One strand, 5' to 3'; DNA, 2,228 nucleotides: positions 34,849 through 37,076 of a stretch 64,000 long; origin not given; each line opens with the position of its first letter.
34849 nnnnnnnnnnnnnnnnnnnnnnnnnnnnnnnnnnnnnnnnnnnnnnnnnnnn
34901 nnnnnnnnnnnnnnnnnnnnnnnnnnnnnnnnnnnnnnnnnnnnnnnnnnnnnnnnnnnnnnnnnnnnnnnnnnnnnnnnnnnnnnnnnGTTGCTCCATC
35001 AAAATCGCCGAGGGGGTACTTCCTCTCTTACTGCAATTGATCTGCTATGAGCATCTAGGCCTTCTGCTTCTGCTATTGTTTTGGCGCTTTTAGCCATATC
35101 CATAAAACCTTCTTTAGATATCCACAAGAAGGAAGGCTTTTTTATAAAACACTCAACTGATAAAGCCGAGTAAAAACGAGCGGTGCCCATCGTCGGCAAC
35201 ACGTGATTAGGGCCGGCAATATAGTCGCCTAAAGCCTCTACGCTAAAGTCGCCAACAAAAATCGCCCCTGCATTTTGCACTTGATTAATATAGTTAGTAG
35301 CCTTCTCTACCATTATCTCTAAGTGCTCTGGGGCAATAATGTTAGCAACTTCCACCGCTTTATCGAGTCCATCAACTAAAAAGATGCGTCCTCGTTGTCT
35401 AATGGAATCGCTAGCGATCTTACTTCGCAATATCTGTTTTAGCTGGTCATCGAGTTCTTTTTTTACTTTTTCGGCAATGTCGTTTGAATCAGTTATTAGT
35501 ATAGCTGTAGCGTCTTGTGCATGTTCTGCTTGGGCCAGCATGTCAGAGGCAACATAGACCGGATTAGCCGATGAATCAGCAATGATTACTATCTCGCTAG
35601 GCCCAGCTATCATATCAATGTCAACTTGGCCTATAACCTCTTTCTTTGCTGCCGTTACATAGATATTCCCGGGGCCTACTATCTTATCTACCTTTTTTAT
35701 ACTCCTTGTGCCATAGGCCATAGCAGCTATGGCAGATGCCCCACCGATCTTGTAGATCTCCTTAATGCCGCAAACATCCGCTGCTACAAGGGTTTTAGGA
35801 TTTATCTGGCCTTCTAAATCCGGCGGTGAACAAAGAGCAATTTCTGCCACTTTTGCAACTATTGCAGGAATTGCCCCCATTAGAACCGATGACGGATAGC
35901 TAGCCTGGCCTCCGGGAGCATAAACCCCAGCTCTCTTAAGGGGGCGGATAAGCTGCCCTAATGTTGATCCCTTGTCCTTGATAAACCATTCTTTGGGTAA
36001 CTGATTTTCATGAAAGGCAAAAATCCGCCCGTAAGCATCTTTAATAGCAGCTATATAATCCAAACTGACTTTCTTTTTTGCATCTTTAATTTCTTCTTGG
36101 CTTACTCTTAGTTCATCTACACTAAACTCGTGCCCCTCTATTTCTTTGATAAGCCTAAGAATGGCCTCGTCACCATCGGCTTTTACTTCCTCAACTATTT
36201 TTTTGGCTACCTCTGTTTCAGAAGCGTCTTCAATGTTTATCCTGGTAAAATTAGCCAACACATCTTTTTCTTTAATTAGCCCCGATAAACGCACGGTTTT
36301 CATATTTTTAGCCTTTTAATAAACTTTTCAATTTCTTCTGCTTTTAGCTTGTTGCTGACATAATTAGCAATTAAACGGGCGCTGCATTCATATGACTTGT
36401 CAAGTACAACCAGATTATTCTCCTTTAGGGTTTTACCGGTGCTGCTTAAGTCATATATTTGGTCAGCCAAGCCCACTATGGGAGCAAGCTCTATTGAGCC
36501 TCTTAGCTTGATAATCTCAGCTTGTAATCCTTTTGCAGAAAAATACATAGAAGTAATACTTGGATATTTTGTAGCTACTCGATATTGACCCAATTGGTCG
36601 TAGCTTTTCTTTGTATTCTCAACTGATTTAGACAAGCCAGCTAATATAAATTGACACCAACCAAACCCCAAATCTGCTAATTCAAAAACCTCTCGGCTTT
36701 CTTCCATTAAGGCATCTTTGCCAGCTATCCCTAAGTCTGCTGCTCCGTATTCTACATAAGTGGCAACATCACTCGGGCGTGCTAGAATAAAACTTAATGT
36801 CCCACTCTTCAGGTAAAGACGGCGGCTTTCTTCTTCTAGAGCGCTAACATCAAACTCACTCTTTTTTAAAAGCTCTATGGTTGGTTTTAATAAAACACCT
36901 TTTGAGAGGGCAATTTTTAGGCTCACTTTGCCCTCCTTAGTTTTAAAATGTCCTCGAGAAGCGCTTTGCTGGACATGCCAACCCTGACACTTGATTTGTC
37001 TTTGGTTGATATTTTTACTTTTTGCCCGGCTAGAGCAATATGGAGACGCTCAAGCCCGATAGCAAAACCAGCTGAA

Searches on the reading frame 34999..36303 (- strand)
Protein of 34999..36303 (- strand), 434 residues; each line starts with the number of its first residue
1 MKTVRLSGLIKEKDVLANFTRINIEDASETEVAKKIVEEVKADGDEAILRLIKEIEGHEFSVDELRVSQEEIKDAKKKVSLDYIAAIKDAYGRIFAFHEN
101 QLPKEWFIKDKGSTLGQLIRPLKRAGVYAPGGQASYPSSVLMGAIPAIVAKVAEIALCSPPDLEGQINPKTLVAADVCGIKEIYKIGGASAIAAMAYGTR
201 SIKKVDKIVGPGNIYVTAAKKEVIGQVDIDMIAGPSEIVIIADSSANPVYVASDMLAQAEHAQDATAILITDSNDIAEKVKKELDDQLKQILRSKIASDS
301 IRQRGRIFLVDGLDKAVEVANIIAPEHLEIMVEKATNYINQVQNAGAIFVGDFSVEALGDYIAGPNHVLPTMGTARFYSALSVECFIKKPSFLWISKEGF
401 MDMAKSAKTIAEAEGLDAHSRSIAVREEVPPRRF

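Call 3: search_protein_families(library=pfam, proteins=[window:34999-36303:-], max_evalue=0.01)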
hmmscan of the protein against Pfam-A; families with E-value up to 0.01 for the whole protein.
window:34999-36303:- (434 aa): 1 family
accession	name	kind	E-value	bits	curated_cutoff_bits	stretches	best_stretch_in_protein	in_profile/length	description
PF00815.25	Histidinol_dh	-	7.3e-163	542.8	27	1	26-426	8-410/411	Histidinol dehydrogenase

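Call 4: search_protein_families(library=ncbifam, proteins=[window:34999-36303:-], max_evalue=0.01)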
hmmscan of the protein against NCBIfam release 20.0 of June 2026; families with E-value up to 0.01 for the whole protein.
window:34999-36303:- (434 aa): 2 families
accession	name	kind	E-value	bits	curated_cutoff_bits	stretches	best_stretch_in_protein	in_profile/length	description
TIGR00069.1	hisD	equivalog_domain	3.9e-158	526.8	243.8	1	34-426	2-393/393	histidinol dehydrogenase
NF010343.0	PRK13770.1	equivalog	6.5e-109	364.5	647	1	10-427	2-415/416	histidinol dehydrogenase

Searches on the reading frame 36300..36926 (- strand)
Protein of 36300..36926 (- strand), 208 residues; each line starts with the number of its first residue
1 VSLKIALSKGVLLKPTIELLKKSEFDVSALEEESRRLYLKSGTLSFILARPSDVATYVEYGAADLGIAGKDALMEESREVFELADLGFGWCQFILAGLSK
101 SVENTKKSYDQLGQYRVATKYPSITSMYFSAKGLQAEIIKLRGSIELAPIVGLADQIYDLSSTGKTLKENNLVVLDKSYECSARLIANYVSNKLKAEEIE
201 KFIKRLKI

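Call 3: search_protein_families(library=pfam, proteins=[window:36300-36926:-], max_evalue=0.01)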
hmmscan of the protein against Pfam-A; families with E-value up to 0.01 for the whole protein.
window:36300-36926:- (208 aa): 1 family
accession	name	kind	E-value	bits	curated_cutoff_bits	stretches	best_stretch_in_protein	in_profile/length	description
PF01634.23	HisG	-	8.1e-52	175.8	25.5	1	50-207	1-157/158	ATP phosphoribosyltransferase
